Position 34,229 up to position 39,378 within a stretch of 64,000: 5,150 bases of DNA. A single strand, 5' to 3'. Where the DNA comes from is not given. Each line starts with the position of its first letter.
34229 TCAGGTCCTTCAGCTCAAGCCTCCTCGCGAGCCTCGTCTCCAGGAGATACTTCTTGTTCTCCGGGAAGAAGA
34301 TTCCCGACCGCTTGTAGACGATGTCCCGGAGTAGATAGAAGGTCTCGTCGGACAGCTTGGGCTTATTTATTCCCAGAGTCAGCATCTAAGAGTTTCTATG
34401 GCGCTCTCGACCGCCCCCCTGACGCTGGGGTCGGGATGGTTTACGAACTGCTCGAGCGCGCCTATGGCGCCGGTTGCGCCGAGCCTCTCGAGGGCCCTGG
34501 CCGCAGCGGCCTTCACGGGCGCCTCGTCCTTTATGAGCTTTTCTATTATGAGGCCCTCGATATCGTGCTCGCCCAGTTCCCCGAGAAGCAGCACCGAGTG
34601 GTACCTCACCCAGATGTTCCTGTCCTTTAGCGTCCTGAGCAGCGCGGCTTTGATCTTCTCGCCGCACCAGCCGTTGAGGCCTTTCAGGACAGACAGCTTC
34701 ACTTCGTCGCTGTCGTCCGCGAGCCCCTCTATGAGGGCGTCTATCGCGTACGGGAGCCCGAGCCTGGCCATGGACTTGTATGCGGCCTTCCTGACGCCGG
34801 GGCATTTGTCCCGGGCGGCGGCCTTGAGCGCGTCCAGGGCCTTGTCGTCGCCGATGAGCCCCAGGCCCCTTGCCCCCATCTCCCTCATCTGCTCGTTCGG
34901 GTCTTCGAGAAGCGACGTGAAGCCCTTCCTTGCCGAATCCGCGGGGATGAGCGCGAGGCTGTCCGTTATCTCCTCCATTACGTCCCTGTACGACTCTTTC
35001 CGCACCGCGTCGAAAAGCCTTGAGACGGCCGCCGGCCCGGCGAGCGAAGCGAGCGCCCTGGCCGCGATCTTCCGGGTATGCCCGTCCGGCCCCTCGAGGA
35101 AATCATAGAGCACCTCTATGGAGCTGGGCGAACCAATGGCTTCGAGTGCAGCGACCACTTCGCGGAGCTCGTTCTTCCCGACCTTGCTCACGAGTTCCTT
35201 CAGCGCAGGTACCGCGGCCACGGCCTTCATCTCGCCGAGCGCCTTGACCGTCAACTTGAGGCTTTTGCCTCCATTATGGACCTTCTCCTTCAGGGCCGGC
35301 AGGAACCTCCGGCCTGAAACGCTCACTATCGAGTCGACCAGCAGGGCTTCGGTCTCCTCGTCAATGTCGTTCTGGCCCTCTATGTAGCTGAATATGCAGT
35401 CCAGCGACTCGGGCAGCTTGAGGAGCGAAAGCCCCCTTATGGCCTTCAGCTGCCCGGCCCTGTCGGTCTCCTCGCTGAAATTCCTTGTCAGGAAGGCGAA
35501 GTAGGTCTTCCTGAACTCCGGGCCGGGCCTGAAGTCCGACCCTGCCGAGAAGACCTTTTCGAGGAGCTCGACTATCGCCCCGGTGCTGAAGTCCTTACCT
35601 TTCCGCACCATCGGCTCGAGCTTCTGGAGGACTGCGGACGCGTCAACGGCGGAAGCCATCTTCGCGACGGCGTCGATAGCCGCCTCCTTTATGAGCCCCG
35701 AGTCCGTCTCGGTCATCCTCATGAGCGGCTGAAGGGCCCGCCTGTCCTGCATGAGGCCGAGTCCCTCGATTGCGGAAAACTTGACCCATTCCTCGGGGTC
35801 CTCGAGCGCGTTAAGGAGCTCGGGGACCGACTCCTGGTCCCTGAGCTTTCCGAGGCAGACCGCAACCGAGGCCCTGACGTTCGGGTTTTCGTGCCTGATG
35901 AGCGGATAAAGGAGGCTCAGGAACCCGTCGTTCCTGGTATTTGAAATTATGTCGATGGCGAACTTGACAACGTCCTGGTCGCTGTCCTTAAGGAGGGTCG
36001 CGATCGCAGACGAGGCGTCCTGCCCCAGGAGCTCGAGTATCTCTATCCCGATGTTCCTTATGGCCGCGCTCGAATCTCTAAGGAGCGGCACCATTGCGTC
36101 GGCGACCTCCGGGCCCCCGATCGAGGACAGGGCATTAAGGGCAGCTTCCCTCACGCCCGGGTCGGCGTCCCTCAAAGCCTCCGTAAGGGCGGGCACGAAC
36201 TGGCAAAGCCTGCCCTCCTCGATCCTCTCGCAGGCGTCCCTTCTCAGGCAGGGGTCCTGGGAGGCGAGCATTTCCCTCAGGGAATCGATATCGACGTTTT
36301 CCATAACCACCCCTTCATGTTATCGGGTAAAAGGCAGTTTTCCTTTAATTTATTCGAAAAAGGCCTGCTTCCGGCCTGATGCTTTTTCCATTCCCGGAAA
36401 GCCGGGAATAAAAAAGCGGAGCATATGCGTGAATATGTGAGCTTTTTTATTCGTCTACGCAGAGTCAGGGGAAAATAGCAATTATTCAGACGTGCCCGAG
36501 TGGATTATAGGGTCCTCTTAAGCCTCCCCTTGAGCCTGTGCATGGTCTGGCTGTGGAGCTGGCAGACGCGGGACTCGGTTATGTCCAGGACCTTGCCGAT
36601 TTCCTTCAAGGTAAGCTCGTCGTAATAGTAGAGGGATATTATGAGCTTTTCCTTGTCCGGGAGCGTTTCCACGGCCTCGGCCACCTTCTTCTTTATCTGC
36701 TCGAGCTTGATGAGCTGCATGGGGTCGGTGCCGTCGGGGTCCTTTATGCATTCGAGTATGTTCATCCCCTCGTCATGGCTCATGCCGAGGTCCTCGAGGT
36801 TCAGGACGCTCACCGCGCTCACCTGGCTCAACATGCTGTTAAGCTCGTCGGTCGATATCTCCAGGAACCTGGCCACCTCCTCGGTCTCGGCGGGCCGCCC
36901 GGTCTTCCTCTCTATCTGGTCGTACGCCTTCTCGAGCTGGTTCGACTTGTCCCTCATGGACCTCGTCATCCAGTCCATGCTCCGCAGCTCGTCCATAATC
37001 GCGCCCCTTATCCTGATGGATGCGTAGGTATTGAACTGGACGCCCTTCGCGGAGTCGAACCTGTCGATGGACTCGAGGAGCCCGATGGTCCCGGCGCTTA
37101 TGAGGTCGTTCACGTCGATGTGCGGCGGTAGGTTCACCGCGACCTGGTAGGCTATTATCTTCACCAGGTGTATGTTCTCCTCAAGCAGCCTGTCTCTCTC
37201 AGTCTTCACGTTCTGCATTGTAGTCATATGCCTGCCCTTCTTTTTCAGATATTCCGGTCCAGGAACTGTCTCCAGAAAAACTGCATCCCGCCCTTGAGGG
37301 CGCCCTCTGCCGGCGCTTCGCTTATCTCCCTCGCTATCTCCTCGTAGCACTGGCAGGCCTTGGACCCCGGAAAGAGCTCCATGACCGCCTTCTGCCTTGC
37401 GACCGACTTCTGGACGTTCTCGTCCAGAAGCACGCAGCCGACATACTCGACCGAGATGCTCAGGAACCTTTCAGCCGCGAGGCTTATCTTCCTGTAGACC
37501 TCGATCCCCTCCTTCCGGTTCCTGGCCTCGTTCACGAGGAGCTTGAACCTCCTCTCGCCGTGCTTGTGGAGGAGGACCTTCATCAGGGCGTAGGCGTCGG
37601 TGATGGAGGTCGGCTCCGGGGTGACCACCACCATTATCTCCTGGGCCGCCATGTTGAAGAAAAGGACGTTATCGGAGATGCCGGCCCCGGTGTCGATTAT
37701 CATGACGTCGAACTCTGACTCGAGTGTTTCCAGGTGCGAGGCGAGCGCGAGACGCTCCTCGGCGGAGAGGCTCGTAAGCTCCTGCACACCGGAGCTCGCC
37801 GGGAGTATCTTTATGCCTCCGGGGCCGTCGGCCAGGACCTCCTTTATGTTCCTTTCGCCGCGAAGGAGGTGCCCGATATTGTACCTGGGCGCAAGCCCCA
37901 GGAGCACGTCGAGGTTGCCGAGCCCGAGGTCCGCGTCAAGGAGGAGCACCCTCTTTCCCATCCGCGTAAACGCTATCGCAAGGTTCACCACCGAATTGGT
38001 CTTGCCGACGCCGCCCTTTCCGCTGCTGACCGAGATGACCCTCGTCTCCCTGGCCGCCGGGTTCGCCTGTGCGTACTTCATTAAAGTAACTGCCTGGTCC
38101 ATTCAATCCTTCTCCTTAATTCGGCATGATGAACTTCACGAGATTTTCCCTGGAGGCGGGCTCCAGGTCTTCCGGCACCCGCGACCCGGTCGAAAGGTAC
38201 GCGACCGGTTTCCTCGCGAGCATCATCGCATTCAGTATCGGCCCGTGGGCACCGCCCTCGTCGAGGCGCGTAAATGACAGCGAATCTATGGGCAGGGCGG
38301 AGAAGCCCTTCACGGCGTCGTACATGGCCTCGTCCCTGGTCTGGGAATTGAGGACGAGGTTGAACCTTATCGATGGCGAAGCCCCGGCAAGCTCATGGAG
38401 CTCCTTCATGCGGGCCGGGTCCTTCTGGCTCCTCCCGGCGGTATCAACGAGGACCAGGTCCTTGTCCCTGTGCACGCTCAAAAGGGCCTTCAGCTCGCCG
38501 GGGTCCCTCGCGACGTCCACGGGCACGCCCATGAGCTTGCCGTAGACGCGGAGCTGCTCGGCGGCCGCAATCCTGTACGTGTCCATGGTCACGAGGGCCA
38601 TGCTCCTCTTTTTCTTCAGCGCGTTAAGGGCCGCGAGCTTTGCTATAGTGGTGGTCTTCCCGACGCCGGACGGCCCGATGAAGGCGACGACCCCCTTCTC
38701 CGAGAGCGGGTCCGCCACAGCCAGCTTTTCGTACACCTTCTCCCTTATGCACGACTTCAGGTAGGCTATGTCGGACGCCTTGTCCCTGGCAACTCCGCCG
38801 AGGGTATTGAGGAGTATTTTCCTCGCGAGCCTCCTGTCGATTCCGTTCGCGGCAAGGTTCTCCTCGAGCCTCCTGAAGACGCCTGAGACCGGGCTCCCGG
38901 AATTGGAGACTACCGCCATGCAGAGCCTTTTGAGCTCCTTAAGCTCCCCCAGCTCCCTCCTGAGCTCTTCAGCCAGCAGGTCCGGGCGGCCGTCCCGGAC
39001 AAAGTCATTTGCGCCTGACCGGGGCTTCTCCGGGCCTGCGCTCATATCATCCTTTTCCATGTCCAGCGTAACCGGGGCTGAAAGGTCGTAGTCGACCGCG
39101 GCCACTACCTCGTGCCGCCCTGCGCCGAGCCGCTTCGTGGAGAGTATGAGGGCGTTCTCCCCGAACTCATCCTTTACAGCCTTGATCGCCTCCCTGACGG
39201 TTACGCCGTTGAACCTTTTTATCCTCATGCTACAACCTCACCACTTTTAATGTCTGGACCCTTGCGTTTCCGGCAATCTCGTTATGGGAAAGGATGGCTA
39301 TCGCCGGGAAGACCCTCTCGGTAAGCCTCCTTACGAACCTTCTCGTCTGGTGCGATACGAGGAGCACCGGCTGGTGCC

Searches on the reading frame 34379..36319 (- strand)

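Call 6: search_protein_families(library=pfam, proteins=[window:34379-36319:-])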
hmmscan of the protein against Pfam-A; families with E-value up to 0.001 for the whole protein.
window:34379-36319:- (646 aa): 9 families
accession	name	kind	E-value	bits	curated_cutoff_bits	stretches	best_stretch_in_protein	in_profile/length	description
PF13646.12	HEAT_2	-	5.5e-75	248.2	27.7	7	468-546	5-85/88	HEAT repeats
PF02985.28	HEAT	-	2.7e-33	111.3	23.5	1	41-67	1-27/31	HEAT repeat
PF03130.22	HEAT_PBS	-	6.9e-28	94.4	20.9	0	148-174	1-27/27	PBS lyase HEAT-like repeat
PF13513.12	HEAT_EZ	-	4.3e-17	62.6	27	0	40-67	28-55/55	HEAT-like repeat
PF12717.13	Cnd1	-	4.8e-11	43.4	26.4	0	41-112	22-99/162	non-SMC mitotic condensation complex subunit 1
PF01602.26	Adaptin_N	-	4.4e-08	32.6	37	1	35-277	146-380/524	Adaptin N terminal region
PF00514.29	Arm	-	2.7e-07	30.8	20.6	0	41-67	13-39/41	Armadillo/beta-catenin-like repeat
PF14300.12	DMP19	-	1.3e-06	29.4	25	0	381-445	33-96/112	DMP19-like protein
PF24714.1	TOR1L1_N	-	8.3e-06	25.8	43.3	0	354-428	173-240/281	TORTIFOLIA1 N-terminal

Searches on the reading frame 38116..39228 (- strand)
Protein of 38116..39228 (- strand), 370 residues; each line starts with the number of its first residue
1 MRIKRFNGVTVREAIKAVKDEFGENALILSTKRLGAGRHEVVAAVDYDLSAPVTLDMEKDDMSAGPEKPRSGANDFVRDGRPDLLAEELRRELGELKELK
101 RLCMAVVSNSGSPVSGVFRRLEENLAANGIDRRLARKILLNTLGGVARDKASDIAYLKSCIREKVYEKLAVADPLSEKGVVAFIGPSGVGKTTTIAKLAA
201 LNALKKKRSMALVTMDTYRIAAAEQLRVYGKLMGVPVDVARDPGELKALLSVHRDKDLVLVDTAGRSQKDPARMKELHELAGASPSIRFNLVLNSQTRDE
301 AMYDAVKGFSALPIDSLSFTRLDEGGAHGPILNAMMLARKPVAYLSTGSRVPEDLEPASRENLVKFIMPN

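Call 26: find_encoding_contigs(protein=window:38116-39228:-, flank=10000, max_places=10)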
Protein window:38116-39228:- (370 aa): 9 contigs read that carry it; 9 places shown.
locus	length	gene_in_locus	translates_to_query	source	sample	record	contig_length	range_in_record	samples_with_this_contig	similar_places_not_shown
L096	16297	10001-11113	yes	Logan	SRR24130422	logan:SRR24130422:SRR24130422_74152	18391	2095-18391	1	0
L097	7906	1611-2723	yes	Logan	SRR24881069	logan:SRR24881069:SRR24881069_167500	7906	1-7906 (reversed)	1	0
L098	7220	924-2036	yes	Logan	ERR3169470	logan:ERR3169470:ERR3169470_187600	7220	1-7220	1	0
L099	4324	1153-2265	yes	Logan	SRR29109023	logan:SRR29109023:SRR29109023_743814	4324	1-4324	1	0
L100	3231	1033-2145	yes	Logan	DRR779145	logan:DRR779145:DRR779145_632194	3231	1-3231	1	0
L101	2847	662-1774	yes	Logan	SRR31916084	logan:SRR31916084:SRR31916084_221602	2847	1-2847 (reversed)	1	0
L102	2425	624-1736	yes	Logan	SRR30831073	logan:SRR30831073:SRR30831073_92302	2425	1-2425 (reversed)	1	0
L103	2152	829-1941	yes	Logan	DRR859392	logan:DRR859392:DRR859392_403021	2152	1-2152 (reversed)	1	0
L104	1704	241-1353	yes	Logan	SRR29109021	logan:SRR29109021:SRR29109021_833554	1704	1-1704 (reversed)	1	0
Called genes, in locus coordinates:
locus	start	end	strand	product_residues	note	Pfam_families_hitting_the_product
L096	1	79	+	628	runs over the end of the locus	PF02120:Flg_hook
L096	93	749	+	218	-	PF03963:FlgD, PF13860:FlgD_ig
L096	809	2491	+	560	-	PF00460:Flg_bb_rod, PF22692:LlgE_F_G_D1, PF07559:FlgE_D2, PF06429:Flg_bbr_C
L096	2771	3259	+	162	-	PF03748:FliL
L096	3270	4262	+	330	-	PF02154:FliM, PF01052:FliMN_C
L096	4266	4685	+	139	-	PF28396:SepQ_C (weak), PF01052:FliMN_C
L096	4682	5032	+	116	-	PF04347:FliO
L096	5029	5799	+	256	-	PF00813:FliP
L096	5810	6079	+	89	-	PF01313:Bac_export_3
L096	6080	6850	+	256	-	PF01311:Bac_export_1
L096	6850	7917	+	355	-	PF01312:Bac_export_2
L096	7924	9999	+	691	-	PF00771:FHIPEP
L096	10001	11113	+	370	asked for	PF00448:SRP54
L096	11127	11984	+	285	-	PF10609:ParA, PF00142:Fer4_NifH, PF01656:CbiA, PF02374:ArsA_ATPase (faint), PF06564:CBP_BcsQ (weak), PF09140:MipZ (faint), PF13614:AAA_31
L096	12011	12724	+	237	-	PF04542:Sigma70_r2, PF04539:Sigma70_r3, PF08281:Sigma70_r4_2, PF04545:Sigma70_r4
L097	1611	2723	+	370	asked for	PF00448:SRP54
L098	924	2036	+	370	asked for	PF00448:SRP54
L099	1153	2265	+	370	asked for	PF00448:SRP54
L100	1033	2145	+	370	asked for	PF00448:SRP54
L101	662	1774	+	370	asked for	PF00448:SRP54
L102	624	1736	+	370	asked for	PF00448:SRP54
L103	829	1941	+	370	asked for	PF00448:SRP54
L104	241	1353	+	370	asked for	PF00448:SRP54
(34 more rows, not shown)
